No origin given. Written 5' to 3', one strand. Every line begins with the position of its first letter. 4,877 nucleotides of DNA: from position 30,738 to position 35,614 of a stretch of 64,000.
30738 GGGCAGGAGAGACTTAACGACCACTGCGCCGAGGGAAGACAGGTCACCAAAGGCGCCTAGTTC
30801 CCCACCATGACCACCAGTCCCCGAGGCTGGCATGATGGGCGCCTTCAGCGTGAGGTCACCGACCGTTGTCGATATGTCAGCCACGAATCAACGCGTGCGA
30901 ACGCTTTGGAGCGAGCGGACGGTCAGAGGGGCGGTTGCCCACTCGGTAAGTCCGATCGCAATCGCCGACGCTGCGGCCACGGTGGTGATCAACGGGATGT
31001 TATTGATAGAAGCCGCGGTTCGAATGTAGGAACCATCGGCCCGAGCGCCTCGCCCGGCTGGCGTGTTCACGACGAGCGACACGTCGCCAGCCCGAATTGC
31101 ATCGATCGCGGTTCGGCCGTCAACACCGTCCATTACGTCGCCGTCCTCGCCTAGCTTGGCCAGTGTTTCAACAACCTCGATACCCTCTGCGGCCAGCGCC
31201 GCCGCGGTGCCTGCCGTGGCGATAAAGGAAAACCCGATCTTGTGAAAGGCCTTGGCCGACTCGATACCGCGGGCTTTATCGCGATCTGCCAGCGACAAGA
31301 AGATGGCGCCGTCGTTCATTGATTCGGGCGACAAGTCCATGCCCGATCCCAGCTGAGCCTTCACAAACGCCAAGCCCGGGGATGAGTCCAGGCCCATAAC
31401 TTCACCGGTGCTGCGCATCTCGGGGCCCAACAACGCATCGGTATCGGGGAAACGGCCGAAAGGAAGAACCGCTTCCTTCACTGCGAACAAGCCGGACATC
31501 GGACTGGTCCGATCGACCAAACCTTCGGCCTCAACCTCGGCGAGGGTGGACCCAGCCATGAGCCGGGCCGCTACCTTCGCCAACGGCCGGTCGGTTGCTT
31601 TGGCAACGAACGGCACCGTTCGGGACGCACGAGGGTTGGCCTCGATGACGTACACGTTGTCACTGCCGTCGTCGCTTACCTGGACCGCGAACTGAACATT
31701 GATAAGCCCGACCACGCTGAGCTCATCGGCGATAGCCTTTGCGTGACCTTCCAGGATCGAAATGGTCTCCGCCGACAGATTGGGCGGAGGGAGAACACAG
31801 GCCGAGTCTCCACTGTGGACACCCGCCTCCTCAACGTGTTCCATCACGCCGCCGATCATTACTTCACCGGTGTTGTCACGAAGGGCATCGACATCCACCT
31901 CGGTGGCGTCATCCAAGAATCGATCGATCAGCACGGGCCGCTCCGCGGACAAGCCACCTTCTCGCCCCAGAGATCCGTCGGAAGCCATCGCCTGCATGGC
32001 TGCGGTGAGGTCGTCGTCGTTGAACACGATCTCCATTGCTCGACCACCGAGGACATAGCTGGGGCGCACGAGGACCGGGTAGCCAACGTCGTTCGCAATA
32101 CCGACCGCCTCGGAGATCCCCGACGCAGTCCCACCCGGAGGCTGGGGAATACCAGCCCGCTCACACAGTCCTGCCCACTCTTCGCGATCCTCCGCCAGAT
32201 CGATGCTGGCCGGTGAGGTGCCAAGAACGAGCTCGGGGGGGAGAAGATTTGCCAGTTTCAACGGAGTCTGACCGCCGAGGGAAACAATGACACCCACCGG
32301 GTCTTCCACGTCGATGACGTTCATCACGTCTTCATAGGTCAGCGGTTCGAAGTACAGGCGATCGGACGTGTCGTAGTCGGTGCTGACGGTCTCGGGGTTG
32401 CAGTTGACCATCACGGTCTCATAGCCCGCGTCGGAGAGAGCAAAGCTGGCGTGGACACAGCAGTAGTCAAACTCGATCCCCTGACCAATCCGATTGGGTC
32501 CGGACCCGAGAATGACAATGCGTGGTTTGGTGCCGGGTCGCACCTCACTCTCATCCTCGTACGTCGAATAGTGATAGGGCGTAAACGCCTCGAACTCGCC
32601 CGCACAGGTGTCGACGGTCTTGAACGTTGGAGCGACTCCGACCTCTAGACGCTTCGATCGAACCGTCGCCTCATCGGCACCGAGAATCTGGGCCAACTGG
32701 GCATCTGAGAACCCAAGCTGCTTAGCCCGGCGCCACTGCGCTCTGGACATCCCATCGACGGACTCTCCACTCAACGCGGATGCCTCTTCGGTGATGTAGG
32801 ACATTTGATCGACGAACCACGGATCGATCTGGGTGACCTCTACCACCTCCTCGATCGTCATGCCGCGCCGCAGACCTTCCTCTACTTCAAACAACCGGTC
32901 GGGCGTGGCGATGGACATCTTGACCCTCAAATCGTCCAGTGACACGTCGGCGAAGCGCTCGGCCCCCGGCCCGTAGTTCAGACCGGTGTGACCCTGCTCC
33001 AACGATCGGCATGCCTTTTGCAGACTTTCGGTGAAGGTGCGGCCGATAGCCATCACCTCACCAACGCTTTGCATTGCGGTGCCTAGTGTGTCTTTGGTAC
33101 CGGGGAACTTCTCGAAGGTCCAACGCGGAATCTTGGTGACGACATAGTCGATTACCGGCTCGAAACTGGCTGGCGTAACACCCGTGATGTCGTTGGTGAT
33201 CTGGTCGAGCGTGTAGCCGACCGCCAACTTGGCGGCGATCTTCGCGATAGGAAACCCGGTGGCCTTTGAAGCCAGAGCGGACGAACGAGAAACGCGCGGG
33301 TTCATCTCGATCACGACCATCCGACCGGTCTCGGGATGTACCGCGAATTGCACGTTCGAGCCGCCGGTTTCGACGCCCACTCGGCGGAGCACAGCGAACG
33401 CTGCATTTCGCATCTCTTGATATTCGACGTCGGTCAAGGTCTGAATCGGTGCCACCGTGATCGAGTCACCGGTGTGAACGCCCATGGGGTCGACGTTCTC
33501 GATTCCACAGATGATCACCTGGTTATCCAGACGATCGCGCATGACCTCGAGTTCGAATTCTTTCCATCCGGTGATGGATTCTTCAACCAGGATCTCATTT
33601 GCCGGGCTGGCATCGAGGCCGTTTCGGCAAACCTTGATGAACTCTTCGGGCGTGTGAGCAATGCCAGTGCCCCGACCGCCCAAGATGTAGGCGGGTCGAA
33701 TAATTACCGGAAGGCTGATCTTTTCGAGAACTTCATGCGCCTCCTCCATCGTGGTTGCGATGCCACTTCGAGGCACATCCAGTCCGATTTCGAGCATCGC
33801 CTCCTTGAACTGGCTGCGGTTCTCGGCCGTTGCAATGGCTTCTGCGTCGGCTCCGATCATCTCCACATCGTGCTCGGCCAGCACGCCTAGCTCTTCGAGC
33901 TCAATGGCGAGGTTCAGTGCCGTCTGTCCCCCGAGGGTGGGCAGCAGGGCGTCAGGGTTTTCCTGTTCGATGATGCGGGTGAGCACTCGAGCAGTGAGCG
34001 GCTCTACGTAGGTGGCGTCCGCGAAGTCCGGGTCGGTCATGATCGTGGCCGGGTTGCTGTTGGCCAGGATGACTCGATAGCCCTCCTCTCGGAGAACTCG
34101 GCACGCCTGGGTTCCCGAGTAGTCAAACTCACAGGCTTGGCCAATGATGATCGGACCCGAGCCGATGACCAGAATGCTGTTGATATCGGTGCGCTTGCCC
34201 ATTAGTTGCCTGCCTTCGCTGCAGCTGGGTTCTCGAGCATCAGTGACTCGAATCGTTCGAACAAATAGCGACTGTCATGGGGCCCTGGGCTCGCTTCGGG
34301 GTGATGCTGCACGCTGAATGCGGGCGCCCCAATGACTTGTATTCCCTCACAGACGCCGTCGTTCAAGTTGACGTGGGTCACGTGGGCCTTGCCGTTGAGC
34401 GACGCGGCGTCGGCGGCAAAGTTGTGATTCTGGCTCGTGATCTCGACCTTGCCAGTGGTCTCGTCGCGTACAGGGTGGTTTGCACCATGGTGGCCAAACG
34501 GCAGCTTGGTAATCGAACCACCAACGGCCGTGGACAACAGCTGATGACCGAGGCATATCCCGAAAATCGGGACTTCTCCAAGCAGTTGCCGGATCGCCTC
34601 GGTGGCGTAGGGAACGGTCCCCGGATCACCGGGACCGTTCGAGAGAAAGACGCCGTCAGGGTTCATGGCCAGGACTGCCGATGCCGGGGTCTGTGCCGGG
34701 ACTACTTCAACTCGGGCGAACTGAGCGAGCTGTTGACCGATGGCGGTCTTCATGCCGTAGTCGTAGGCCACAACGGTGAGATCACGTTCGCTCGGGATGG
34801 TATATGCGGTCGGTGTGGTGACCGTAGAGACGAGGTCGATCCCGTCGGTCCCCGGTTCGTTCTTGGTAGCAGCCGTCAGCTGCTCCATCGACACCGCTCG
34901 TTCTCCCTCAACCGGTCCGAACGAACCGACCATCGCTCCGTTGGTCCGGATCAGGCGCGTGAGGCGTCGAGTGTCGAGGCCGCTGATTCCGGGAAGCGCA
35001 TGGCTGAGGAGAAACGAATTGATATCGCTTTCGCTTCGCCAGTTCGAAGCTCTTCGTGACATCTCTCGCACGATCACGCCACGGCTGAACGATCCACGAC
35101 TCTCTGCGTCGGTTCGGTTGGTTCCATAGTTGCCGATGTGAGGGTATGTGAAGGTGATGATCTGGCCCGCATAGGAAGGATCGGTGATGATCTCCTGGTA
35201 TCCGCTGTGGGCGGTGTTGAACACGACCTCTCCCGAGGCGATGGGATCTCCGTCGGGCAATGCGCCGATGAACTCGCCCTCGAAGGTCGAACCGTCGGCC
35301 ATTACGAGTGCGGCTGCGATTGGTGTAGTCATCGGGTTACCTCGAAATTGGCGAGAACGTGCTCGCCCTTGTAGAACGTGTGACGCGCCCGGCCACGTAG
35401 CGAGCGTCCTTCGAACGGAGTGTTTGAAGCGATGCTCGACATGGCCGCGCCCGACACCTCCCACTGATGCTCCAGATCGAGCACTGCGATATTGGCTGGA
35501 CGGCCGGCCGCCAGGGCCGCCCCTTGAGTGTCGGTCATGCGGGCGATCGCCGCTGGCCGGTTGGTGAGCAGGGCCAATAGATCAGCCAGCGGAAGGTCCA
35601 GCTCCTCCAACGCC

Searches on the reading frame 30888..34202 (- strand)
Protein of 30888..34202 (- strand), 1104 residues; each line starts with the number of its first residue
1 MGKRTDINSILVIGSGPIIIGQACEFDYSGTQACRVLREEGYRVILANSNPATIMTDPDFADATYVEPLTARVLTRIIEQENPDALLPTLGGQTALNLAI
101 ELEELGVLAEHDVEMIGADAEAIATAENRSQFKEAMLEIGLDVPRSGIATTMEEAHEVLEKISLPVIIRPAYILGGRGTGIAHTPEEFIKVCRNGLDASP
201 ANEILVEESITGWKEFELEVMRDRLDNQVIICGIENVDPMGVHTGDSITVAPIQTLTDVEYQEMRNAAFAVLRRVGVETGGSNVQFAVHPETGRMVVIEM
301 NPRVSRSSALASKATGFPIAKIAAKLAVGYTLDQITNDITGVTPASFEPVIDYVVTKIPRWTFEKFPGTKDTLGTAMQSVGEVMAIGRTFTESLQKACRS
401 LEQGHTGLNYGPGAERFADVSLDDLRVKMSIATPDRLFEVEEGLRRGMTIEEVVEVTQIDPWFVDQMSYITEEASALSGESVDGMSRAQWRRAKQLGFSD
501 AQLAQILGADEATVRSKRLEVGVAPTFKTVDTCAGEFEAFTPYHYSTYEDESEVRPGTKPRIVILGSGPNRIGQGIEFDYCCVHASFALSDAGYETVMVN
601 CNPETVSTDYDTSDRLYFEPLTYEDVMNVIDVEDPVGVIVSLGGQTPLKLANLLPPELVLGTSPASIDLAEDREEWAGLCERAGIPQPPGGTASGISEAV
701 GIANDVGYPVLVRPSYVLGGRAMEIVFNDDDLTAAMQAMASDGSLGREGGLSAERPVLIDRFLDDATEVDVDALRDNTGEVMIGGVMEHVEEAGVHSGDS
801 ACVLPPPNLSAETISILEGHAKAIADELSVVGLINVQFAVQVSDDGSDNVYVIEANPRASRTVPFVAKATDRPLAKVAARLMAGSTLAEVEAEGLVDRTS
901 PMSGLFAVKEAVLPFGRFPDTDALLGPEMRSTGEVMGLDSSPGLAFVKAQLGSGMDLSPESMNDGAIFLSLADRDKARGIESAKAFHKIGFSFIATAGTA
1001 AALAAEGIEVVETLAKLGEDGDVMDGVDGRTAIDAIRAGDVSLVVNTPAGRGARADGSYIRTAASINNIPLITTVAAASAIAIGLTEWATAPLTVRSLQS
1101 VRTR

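Call 67: search_protein_families(library=pfam, proteins=[window:30888-34202:-], max_evalue=0.00001)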
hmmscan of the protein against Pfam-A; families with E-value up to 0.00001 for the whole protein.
window:30888-34202:- (1104 aa): 6 families
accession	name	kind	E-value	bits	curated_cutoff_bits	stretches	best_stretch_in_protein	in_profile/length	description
PF02786.22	CPSase_L_D2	-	1.1e-104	349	19.8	2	129-334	2-210/211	Carbamoyl-phosphate synthase L chain, ATP binding domain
PF25596.1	CPSase_L_D1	-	3e-93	308.1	27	2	7-124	2-117/118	Carbamoyl phosphate synthase preATP-grasp domain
PF02787.25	CPSase_L_D3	-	7.3e-23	80.8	26.6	1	429-506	3-79/80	Carbamoyl-phosphate synthetase large chain, oligomerisation domain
PF02142.27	MGS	-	1.1e-17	64.4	24.1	1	980-1073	3-94/94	MGS-like domain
PF13535.11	ATP-grasp_4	-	6.4e-14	52.3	27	1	707-859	2-152/160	ATP-grasp domain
PF02222.28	ATP-grasp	-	1.9e-12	47.6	27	0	682-859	5-163/179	ATP-grasp domain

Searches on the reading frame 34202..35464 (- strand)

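Call 67: search_protein_families(library=pfam, proteins=[window:34202-35464:-], max_evalue=0.00001)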
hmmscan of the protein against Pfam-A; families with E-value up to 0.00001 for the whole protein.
window:34202-35464:- (420 aa): 3 families
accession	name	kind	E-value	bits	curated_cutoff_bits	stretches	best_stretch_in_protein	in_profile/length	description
PF00117.34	GATase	-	4.8e-47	160.5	22.8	1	233-405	2-187/190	Glutamine amidotransferase class-I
PF00988.28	CPSase_sm_chain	-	6.2e-46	155.8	27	1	53-180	1-124/126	Carbamoyl-phosphate synthase small chain, CPSase domain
PF07722.19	Peptidase_C26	-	1.1e-07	32.3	20.5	0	297-390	105-219/219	Peptidase C26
